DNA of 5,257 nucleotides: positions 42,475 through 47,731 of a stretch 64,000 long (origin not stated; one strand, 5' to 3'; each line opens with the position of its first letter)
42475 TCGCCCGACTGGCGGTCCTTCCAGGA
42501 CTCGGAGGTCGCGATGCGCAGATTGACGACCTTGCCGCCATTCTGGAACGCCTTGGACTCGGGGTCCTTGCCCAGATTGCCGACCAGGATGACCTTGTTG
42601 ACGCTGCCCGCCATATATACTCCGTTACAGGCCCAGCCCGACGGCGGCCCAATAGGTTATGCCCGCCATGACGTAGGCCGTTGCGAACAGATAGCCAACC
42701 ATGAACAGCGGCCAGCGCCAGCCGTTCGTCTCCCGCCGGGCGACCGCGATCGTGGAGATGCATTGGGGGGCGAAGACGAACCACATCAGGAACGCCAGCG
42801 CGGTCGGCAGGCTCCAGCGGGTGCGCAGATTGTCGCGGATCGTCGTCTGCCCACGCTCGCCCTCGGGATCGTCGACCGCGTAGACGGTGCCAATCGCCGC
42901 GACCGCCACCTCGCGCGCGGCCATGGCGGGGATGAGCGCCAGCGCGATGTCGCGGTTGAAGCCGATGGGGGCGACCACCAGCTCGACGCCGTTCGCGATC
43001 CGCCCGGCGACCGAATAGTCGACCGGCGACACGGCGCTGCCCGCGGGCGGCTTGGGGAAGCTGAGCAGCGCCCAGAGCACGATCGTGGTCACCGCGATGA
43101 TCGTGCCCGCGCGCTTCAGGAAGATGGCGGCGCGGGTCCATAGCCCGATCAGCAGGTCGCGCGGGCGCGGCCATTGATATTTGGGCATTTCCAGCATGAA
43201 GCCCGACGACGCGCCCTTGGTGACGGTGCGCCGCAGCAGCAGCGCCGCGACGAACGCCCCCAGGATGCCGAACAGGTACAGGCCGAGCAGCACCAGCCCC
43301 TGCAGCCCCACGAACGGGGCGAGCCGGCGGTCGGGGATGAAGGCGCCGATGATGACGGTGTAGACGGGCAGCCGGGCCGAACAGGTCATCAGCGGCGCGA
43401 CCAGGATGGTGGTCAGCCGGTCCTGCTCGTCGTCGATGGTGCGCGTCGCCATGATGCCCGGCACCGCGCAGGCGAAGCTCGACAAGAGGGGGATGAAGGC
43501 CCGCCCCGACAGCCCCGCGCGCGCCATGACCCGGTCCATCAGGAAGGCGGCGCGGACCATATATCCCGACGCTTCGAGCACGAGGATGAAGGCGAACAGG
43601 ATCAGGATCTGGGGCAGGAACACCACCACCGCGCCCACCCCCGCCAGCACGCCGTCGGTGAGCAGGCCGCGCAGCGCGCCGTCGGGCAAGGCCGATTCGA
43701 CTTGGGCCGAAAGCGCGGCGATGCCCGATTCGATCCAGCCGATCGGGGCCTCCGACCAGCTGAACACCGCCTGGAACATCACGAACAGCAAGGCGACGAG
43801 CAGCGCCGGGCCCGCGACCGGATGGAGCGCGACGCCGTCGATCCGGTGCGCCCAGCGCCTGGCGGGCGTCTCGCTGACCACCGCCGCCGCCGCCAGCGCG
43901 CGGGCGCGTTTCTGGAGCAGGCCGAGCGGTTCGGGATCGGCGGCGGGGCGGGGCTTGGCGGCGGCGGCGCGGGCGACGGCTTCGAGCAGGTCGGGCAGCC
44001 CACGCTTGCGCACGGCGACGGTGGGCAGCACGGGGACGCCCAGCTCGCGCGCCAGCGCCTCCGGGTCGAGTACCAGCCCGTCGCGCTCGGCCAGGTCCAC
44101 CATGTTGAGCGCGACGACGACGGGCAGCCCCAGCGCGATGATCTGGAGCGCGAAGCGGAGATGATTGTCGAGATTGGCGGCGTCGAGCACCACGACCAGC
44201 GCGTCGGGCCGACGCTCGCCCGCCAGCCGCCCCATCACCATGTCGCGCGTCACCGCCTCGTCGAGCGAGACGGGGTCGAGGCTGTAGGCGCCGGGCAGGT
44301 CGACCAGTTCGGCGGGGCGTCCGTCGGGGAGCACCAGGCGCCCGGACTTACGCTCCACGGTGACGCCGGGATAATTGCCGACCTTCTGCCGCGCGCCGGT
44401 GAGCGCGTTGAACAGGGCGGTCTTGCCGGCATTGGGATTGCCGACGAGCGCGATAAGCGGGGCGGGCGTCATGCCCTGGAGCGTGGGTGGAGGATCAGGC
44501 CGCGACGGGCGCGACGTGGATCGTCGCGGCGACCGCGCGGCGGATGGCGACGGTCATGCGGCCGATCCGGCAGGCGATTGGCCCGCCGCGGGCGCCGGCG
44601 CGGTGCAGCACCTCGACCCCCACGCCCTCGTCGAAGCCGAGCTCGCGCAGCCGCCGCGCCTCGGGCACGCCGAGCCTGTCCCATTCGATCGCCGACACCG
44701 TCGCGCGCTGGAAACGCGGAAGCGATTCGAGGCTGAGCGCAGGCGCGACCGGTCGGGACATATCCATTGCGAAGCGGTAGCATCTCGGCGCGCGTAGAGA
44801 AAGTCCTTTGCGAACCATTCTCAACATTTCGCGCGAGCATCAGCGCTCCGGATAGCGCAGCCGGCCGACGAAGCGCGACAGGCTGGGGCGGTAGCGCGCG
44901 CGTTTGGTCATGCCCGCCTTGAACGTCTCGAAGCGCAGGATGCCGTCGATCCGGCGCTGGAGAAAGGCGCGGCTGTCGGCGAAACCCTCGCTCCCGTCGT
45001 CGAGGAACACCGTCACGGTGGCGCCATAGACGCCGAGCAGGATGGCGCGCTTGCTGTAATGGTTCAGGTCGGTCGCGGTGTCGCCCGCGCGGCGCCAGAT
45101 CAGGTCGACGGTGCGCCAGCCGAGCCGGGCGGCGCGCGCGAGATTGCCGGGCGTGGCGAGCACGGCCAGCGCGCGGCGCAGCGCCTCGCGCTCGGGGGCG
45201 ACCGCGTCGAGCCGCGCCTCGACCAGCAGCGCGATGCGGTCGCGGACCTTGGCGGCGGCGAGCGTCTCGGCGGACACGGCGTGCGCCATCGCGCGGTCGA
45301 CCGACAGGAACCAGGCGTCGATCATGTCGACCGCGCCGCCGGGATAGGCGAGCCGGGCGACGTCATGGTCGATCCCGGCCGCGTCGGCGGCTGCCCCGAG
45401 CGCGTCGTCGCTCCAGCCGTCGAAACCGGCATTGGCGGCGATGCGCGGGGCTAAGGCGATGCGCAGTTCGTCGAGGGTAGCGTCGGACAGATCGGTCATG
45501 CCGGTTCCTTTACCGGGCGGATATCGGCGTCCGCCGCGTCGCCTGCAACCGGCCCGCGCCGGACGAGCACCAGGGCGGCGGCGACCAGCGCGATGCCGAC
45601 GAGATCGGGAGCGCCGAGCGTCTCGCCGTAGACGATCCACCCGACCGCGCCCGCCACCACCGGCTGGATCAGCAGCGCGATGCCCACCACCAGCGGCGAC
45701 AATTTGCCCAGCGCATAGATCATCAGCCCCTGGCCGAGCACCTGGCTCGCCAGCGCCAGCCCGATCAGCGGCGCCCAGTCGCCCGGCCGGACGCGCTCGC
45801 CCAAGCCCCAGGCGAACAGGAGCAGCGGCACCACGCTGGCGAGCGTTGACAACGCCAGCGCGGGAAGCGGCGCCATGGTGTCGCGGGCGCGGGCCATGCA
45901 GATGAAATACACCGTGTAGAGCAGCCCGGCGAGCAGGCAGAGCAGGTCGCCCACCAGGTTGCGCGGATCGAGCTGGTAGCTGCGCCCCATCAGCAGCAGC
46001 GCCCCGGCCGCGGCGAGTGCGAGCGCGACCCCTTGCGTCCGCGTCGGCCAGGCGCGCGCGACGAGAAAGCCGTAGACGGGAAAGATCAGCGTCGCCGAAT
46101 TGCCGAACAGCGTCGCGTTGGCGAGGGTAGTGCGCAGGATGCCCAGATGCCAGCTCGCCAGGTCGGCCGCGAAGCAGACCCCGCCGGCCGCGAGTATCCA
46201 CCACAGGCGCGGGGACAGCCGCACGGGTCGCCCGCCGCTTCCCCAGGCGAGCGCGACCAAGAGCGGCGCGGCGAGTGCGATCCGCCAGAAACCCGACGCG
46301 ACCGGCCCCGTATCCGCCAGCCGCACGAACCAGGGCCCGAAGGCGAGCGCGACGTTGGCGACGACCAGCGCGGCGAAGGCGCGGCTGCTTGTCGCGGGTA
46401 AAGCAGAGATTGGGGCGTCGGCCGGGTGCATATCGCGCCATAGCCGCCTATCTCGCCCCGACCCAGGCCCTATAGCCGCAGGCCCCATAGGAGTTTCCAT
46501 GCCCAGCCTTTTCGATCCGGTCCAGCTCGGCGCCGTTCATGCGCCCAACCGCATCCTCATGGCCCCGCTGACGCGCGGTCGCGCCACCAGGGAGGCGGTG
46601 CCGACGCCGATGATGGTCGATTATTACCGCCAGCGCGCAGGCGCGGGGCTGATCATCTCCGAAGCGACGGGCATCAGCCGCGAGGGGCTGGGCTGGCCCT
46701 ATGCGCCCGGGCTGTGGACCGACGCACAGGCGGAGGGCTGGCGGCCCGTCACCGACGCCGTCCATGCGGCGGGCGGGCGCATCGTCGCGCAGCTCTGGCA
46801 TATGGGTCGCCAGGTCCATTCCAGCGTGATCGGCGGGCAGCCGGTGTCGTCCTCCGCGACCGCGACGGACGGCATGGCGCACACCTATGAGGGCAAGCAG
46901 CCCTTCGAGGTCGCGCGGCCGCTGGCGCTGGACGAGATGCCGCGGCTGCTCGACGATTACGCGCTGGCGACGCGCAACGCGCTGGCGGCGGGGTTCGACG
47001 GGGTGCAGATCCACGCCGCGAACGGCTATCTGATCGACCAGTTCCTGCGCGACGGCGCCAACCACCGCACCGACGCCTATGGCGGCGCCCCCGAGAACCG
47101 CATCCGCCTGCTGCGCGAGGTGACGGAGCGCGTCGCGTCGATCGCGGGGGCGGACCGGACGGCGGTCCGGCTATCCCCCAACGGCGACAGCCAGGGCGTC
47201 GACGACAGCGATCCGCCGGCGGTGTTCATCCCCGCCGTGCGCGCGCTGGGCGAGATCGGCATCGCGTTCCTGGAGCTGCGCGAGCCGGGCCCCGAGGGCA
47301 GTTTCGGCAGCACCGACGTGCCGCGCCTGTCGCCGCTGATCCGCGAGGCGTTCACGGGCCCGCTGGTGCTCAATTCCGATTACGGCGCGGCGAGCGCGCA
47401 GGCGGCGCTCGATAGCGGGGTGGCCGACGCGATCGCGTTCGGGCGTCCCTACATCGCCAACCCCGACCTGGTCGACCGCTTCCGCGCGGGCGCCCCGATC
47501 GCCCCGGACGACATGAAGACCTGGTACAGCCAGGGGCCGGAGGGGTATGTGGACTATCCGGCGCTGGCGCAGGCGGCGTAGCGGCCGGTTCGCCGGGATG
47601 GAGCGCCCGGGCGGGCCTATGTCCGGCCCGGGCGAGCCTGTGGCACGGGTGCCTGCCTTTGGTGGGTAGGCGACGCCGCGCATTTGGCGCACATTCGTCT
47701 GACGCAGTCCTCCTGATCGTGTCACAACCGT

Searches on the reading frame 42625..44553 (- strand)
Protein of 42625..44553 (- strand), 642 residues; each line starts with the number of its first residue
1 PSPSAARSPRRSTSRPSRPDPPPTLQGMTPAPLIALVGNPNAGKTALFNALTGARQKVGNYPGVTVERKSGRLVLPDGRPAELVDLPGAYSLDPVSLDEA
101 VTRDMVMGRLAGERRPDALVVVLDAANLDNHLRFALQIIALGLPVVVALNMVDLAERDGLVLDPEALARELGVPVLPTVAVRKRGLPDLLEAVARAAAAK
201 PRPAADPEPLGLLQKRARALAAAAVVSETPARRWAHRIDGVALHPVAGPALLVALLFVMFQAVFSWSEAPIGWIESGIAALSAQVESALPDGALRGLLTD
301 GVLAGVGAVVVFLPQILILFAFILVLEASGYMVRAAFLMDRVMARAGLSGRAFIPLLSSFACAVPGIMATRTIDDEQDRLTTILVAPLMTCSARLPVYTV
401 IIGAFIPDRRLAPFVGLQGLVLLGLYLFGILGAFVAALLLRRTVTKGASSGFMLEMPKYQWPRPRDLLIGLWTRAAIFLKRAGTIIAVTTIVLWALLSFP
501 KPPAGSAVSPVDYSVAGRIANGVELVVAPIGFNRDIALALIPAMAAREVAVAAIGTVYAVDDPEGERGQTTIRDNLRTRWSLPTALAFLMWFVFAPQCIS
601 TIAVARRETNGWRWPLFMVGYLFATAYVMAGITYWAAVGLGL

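Call 40: search_protein_families(library=pfam, proteins=[window:42625-44553:-], max_evalue=0.00001)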
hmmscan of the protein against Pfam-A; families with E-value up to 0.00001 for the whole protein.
window:42625-44553:- (642 aa): 4 families
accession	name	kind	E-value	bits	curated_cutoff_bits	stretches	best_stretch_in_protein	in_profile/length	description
PF02421.24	FeoB_N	-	3.6e-53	179.7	27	1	34-192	3-155/156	Ferrous iron transport protein B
PF07670.19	Gate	-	2.8e-36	124.6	29.6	2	310-405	2-104/104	Nucleoside recognition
PF01926.29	MMR_HSR1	-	3.5e-19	69.4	21.9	1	34-150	2-112/113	50S ribosome-binding GTPase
PF07664.17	FeoB_C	-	8.5e-18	64.3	26.6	1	422-474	1-54/54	Ferrous iron transport protein B C terminus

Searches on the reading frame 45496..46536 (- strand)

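Call 40: search_protein_families(library=pfam, proteins=[window:45496-46536:-], max_evalue=0.00001)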
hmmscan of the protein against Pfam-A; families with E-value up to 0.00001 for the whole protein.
window:45496-46536:- (346 aa): 1 family
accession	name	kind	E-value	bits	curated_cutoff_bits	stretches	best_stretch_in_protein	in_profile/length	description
PF00892.27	EamA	-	9.5e-27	94.4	28.2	2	195-325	2-133/135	EamA-like transporter family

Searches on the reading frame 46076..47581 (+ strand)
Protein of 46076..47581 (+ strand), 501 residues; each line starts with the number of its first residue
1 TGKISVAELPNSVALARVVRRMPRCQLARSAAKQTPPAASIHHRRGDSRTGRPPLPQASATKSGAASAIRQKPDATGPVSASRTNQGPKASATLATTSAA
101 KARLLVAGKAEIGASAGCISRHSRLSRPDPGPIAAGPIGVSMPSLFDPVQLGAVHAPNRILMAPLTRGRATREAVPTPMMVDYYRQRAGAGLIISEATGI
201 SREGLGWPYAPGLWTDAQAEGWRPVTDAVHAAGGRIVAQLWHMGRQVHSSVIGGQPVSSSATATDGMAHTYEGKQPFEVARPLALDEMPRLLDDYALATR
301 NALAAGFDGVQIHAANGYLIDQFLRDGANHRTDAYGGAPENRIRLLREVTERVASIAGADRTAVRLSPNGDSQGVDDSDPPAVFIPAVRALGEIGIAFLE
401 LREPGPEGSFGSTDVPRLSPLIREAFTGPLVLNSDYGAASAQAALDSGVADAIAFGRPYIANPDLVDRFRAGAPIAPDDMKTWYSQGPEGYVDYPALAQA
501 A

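Call 40: search_protein_families(library=pfam, proteins=[window:46076-47581:+], max_evalue=0.00001)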
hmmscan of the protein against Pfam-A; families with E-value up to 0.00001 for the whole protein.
window:46076-47581:+ (501 aa): 1 family
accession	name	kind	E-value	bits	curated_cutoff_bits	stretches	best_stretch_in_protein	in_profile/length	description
PF00724.26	Oxidored_FMN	-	2.8e-69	234.4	27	1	144-472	1-338/342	NADH:flavin oxidoreductase / NADH oxidase family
